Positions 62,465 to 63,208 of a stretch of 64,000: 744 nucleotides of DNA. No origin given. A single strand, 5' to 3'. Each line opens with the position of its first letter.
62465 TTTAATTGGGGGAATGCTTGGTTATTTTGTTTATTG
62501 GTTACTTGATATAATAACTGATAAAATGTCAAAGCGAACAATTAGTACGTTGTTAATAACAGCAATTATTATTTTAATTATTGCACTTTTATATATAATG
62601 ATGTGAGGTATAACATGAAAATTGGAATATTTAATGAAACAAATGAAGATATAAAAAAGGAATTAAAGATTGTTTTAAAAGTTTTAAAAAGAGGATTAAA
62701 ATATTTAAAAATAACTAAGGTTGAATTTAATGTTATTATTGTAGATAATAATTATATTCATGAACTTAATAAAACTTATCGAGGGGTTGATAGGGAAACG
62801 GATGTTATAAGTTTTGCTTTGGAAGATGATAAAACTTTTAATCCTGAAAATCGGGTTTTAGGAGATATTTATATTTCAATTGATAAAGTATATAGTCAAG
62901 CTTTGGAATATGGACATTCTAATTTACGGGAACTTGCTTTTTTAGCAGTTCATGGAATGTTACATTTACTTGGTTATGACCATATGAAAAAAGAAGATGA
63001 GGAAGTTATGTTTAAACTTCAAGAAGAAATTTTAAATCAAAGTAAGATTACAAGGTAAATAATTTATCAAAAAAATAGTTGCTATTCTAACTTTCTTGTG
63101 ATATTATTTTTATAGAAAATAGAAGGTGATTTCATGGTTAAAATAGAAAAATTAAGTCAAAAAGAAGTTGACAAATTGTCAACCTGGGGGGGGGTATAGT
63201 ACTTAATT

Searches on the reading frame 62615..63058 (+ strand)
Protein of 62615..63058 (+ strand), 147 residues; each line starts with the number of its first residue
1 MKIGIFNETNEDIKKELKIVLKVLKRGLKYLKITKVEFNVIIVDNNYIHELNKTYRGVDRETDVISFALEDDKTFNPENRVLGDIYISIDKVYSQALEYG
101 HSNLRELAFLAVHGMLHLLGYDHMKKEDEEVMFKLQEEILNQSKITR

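Call 52: find_encoding_contigs(protein=window:62615-63058:+, flank=3000, max_places=10)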
Protein window:62615-63058:+ (147 aa): 1 contig read that carries it; 1 place shown.
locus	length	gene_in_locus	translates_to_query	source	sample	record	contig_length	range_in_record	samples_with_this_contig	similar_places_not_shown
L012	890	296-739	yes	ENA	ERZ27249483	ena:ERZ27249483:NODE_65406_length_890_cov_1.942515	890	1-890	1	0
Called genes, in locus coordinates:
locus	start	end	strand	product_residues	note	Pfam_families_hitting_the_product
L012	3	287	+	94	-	?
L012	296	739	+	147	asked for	PF02130:YbeY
